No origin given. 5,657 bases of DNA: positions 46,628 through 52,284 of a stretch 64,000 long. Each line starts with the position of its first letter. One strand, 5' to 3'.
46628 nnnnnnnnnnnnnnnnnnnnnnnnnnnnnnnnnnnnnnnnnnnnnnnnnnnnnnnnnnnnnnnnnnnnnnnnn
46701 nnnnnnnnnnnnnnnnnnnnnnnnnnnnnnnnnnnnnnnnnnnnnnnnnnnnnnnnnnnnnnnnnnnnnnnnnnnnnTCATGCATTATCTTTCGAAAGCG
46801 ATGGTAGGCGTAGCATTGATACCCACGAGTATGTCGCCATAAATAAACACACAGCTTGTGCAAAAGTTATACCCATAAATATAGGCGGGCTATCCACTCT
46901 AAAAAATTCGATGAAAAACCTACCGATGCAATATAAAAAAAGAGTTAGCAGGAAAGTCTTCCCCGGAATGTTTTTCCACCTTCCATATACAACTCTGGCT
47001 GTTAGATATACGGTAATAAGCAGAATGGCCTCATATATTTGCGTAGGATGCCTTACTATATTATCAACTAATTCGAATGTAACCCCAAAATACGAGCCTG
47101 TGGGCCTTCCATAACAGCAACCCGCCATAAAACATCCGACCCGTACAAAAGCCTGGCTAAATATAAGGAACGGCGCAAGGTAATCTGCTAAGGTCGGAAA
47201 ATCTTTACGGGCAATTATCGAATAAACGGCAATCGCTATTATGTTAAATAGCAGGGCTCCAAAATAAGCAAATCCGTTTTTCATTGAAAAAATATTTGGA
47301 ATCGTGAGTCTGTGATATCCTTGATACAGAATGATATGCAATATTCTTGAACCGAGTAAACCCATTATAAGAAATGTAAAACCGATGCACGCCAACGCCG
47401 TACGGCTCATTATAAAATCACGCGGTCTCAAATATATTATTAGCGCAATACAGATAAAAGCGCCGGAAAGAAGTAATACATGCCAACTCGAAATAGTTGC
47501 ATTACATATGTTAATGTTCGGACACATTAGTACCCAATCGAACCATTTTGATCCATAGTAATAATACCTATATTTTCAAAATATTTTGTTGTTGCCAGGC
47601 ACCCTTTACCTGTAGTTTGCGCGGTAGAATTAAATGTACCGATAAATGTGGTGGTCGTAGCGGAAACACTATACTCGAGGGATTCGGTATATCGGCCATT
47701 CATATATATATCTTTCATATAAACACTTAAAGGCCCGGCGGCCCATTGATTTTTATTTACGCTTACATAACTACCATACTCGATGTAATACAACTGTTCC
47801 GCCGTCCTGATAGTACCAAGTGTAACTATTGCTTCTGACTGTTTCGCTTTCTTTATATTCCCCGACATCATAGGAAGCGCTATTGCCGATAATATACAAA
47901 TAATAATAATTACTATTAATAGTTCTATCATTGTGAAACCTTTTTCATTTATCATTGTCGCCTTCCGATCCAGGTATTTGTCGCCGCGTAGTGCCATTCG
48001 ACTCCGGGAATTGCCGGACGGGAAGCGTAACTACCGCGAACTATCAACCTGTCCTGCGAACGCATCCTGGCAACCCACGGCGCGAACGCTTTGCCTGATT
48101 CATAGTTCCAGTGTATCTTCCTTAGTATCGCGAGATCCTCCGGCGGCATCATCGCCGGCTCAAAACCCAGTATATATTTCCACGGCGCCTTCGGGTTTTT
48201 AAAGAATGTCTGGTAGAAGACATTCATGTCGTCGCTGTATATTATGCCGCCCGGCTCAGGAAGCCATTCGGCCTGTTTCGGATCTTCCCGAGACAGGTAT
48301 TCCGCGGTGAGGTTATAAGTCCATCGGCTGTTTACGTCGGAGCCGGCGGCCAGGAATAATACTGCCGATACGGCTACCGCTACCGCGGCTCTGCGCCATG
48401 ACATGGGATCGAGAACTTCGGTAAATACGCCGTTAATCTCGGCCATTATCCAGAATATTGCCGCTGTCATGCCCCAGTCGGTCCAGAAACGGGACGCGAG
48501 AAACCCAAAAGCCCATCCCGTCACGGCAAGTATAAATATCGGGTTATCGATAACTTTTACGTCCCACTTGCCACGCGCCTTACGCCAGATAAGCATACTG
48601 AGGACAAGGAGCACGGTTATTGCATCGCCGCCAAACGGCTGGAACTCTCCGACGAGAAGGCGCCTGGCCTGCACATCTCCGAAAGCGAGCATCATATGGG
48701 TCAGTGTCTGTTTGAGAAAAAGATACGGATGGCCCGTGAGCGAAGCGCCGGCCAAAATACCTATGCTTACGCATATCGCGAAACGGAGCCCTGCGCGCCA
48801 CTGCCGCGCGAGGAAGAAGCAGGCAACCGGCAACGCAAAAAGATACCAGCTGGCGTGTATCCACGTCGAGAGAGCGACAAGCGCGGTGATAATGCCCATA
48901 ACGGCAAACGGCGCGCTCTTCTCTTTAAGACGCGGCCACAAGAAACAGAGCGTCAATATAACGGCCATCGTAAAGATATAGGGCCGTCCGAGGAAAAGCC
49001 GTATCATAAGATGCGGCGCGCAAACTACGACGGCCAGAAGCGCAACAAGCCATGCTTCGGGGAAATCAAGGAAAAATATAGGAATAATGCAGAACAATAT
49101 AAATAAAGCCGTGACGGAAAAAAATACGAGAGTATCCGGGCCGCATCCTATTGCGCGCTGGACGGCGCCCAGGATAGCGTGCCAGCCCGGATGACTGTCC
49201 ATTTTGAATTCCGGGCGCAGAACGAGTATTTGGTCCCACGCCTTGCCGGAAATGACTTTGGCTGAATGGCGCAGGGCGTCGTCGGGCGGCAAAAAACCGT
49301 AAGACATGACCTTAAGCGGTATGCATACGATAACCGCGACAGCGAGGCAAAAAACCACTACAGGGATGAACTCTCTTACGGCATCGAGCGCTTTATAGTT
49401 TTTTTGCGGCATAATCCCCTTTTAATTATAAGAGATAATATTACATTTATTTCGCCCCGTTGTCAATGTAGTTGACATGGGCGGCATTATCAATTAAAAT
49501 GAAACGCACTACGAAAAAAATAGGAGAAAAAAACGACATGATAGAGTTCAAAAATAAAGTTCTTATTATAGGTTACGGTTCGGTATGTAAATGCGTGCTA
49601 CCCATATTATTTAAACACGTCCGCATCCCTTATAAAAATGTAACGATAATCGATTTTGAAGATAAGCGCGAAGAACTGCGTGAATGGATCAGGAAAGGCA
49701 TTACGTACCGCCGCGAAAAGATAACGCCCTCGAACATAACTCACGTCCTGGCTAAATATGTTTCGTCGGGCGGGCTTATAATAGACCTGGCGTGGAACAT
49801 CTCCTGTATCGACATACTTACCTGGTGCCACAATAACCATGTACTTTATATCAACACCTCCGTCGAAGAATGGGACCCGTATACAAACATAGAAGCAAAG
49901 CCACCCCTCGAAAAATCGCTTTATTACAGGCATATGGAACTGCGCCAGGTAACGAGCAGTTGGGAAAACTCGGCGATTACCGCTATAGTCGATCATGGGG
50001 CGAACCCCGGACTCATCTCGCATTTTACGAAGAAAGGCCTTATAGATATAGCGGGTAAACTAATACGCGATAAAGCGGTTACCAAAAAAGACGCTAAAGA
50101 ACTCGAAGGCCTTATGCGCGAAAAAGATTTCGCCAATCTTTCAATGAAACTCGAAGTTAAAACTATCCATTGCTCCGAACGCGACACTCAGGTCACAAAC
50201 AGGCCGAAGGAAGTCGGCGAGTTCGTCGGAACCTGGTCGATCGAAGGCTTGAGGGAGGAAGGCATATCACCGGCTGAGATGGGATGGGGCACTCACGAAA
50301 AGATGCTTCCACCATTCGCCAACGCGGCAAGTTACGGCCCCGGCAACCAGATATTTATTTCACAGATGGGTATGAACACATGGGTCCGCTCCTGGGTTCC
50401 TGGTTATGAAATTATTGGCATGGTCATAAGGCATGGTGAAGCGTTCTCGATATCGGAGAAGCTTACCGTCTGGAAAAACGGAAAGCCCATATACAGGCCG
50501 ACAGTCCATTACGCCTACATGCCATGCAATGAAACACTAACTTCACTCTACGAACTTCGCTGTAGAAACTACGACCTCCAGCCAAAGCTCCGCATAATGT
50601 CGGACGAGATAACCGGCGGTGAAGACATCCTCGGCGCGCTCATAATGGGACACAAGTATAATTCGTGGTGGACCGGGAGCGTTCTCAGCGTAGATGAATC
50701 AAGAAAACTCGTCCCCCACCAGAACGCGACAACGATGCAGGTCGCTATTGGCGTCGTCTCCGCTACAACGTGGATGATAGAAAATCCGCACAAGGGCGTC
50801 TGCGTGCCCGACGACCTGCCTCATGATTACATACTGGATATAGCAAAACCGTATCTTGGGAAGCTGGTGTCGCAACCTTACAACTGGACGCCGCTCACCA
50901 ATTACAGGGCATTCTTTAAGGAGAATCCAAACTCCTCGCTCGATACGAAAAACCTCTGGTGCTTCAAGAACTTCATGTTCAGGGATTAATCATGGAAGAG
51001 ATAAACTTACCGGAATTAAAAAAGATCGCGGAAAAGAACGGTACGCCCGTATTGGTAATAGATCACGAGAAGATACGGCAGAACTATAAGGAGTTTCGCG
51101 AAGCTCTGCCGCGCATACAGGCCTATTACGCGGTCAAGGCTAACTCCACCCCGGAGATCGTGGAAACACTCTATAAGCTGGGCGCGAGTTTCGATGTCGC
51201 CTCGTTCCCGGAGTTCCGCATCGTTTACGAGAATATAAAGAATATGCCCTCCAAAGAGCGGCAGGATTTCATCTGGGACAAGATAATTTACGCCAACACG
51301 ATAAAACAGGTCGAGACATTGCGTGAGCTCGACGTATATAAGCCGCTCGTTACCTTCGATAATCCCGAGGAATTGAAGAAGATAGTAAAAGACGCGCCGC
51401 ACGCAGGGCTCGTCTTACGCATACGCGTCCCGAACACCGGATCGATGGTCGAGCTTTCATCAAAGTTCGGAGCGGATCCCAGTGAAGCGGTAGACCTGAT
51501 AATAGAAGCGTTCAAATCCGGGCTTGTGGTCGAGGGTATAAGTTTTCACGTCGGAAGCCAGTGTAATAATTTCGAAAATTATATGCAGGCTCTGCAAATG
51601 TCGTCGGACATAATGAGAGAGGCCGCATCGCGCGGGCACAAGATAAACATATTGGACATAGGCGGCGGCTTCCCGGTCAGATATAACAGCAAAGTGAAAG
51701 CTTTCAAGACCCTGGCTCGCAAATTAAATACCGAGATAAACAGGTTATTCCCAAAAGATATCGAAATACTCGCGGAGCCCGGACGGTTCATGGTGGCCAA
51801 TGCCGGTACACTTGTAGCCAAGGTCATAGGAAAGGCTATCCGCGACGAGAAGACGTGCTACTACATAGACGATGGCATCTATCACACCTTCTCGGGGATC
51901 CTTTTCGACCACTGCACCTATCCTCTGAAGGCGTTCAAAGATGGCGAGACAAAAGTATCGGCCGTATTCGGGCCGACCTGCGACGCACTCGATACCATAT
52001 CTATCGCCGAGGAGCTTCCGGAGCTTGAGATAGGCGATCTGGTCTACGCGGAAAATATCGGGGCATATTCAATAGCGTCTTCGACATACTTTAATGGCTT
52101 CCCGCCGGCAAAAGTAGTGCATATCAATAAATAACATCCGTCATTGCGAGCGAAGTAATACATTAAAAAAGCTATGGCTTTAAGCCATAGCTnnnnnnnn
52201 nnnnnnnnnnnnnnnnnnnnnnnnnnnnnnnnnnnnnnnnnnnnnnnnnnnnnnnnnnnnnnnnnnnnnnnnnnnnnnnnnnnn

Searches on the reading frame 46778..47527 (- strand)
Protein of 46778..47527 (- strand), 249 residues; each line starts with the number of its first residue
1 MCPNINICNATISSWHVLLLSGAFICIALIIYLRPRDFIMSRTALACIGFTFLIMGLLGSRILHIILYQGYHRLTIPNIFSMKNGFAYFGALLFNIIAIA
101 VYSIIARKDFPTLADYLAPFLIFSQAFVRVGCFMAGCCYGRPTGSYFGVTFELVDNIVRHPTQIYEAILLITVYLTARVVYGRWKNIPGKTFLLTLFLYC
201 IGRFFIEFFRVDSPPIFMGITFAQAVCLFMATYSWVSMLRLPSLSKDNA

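Call 36: search_protein_families(library=pfam, proteins=[window:46778-47527:-], max_evalue=0.0001)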
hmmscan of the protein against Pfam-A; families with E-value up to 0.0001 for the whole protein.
window:46778-47527:- (249 aa): 1 family
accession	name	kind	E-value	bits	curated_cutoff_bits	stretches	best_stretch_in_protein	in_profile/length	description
PF01790.23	LGT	-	7.3e-41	140.5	24.9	1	6-237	5-237/240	Prolipoprotein diacylglyceryl transferase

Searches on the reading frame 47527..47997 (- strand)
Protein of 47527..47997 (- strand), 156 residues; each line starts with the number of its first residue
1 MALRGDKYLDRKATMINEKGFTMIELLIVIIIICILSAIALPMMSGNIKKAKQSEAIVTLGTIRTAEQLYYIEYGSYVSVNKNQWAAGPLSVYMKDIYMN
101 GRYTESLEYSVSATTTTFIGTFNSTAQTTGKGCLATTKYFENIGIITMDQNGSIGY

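Call 36: search_protein_families(library=pfam, proteins=[window:47527-47997:-], max_evalue=0.0001)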
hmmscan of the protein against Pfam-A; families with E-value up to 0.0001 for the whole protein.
window:47527-47997:- (156 aa): 1 family
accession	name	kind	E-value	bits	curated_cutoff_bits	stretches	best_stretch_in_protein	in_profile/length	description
PF07963.17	N_methyl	-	2e-07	30.7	21.2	1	17-41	3-27/27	Prokaryotic N-terminal methylation motif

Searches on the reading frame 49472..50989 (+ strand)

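Call 36: search_protein_families(library=pfam, proteins=[window:49472-50989:+], max_evalue=0.0001)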
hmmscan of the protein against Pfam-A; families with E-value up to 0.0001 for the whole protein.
window:49472-50989:+ (505 aa): 2 families
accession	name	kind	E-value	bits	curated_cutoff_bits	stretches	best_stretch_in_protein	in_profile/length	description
PF16653.10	Sacchrp_dh_C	-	8.1e-29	102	31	1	176-467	1-262/265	Saccharopine dehydrogenase C-terminal domain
PF03435.24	Sacchrp_dh_NADP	-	2.2e-26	93.2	25.1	1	30-172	1-129/129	Saccharopine dehydrogenase NADP binding domain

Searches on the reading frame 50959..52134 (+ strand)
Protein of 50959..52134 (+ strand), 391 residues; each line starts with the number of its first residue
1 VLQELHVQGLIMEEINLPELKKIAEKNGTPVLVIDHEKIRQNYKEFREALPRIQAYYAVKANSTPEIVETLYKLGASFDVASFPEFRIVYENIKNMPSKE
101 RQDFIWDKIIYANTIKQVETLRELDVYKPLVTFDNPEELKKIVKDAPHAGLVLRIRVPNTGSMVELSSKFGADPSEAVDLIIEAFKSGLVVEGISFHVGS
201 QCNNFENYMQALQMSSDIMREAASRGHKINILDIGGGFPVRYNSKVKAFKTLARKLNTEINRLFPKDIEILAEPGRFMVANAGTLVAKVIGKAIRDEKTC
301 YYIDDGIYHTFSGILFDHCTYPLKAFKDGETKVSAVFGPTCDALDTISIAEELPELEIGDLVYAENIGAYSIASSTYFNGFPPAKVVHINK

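Call 36: search_protein_families(library=pfam, proteins=[window:50959-52134:+], max_evalue=0.0001)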
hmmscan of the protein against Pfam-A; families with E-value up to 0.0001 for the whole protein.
window:50959-52134:+ (391 aa): 3 families
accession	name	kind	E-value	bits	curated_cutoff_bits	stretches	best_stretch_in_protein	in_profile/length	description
PF02784.22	Orn_Arg_deC_N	-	9.5e-56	189.3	23.4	1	37-280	2-247/247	Pyridoxal-dependent decarboxylase, pyridoxal binding domain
PF00278.28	Orn_DAP_Arg_deC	-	1.3e-20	73.9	23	1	168-368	5-95/95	Pyridoxal-dependent decarboxylase, C-terminal sheet domain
PF01168.26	Ala_racemase_N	-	2.7e-05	24.4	24.1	1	34-215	1-172/220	Alanine racemase, N-terminal domain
